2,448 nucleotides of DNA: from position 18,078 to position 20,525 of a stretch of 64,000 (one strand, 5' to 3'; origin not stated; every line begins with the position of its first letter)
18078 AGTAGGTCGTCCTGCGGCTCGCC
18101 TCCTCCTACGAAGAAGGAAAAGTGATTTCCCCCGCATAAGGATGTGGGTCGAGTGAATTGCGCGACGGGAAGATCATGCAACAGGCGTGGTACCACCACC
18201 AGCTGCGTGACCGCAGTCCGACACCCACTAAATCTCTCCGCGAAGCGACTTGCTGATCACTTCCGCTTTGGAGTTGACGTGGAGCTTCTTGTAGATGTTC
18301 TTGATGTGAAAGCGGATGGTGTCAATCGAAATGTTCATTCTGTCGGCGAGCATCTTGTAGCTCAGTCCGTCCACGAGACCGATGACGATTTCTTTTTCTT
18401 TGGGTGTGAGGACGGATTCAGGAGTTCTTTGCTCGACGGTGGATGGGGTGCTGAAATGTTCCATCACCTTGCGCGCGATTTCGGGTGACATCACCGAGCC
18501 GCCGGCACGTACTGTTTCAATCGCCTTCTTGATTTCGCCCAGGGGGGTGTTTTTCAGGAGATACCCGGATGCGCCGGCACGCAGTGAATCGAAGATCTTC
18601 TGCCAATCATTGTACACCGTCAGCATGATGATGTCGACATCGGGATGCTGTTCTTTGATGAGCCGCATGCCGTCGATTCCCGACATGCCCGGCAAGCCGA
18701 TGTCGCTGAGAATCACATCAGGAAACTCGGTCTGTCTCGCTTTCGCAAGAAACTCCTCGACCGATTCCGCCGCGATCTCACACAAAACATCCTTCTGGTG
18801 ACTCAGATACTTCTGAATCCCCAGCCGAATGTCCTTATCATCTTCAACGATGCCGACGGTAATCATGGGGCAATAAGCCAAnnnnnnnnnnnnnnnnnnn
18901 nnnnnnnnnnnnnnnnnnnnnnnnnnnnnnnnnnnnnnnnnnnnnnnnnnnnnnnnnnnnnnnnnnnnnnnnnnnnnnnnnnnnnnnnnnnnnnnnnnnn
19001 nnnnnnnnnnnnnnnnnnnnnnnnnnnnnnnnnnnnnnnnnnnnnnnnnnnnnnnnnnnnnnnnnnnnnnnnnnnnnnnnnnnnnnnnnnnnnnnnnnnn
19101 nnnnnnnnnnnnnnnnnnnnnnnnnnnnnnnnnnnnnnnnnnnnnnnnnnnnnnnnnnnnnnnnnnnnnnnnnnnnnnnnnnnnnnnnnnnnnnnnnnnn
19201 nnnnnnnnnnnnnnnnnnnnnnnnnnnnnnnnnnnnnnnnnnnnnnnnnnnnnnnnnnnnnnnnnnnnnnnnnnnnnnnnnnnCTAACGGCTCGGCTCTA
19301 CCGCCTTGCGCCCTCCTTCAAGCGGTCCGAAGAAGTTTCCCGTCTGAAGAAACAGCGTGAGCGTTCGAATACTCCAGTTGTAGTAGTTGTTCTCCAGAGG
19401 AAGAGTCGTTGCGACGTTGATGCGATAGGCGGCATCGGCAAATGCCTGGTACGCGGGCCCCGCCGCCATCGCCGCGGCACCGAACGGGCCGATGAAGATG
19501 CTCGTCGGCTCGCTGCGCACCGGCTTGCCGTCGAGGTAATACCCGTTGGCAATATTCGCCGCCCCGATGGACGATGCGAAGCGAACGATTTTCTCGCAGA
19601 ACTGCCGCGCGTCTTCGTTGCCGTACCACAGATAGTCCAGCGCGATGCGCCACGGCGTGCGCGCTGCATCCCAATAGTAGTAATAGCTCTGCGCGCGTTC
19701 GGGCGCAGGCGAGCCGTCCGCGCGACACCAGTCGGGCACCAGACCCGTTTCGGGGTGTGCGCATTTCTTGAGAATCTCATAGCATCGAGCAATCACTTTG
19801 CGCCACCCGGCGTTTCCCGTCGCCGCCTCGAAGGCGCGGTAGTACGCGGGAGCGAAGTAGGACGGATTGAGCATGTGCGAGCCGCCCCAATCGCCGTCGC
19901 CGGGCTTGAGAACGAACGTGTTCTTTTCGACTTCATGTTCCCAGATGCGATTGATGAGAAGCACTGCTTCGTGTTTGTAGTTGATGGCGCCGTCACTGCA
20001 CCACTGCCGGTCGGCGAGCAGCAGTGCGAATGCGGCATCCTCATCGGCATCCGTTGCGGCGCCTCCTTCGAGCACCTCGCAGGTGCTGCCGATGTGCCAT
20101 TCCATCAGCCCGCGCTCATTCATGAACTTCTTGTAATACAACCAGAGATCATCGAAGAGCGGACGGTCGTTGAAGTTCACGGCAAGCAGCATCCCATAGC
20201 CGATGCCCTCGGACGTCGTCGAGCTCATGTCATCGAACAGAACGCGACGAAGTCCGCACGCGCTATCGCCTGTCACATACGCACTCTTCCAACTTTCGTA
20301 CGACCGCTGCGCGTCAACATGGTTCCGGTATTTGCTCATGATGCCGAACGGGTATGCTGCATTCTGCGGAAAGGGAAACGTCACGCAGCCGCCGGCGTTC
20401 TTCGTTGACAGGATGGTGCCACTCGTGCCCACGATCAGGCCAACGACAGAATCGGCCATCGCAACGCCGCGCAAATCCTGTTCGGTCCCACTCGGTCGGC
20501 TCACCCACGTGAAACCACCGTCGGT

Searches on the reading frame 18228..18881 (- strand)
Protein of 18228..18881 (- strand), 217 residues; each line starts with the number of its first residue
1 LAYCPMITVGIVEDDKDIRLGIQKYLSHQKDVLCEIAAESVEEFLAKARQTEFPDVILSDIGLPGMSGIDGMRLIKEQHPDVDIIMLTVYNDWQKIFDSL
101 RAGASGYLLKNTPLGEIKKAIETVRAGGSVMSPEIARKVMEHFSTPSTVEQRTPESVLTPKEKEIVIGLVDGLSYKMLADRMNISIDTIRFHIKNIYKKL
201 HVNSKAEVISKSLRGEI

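Call 6: search_protein_families(library=pfam, proteins=[window:18228-18881:-], max_evalue=0.001)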
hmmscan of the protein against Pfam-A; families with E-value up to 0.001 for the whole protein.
window:18228-18881:- (217 aa): 3 families
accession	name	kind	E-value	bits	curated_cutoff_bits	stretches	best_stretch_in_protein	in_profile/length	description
PF00072.30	Response_reg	-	3.4e-22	79.1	30.2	1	10-122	2-111/111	Response regulator receiver domain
PF00196.25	GerE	-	1.2e-14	54.1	23.5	1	156-210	1-55/57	Bacterial regulatory proteins, luxR family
PF08281.18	Sigma70_r4_2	-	1.2e-05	25.2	25.7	1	158-200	11-54/54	Sigma-70, region 4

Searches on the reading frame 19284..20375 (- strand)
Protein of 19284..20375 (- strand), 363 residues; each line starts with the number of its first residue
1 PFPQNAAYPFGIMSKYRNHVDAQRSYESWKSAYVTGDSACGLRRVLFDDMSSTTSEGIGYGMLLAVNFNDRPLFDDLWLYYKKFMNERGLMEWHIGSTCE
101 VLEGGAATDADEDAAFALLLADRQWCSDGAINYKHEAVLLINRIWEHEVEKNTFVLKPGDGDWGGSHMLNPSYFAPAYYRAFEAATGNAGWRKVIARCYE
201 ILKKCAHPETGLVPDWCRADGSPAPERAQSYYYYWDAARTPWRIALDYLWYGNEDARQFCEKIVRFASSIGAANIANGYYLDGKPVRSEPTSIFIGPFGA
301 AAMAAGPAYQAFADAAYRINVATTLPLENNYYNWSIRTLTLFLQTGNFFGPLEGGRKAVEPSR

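Call 15: search_solved_structures(query=window:19284-20375:-, max_evalue=0.001, show_alignments=2)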
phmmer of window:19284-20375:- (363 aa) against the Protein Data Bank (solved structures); distinct sequences matched with E-value up to 0.001: 39.
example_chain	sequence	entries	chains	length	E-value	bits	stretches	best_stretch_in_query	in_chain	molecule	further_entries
1cem_A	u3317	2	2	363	4.6e-89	302.4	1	3-353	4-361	CELLULASE CELA (1,4-BETA-D-GLUCAN-GLUCANOHYDROLASE) | endoglucanase A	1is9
1kwf_A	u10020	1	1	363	1.1e-87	297.9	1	3-353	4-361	Endoglucanase A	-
5xd0_A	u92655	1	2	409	1.4e-43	152.6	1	1-349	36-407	Glucanase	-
7cju_A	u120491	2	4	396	2.6e-35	125.5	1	1-353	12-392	Glucanase | chitosanase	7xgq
1v5c_A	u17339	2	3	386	4.7e-35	124.6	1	1-352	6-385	chitosanase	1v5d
6shy_A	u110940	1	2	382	4.3e-22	82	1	51-348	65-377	Reducing-end xylose-releasing exo-oligoxylanase Rex8A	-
6sud_A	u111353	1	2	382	5.8e-22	81.5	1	51-348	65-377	Reducing-end xylose-releasing exo-oligoxylanase Rex8A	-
6srd_A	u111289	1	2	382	1e-21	80.7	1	51-348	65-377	Reducing-end xylose-releasing exo-oligoxylanase Rex8A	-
6to0_A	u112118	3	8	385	5.7e-21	78.3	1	52-348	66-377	Reducing-end xylose-releasing exo-oligoxylanase Rex8A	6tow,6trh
6tpp_A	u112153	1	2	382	5.7e-21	78.3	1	48-348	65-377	Reducing-end xylose-releasing exo-oligoxylanase Rex8A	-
5czl_A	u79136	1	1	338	6e-19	71.6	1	22-243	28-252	Glucanase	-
6g00_A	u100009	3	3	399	9.7e-19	70.9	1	35-318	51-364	Glycoside hydrolase family 8 domain protein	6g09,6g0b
1wu4_A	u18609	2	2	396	1.6e-18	70.2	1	52-348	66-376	xylanase Y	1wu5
5yxt_A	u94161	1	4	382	2.3e-18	69.7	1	52-348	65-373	Reducing end xylose-releasing exo-oligoxylanase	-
22gt_A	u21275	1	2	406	4.3e-18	68.8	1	52-305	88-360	cellulase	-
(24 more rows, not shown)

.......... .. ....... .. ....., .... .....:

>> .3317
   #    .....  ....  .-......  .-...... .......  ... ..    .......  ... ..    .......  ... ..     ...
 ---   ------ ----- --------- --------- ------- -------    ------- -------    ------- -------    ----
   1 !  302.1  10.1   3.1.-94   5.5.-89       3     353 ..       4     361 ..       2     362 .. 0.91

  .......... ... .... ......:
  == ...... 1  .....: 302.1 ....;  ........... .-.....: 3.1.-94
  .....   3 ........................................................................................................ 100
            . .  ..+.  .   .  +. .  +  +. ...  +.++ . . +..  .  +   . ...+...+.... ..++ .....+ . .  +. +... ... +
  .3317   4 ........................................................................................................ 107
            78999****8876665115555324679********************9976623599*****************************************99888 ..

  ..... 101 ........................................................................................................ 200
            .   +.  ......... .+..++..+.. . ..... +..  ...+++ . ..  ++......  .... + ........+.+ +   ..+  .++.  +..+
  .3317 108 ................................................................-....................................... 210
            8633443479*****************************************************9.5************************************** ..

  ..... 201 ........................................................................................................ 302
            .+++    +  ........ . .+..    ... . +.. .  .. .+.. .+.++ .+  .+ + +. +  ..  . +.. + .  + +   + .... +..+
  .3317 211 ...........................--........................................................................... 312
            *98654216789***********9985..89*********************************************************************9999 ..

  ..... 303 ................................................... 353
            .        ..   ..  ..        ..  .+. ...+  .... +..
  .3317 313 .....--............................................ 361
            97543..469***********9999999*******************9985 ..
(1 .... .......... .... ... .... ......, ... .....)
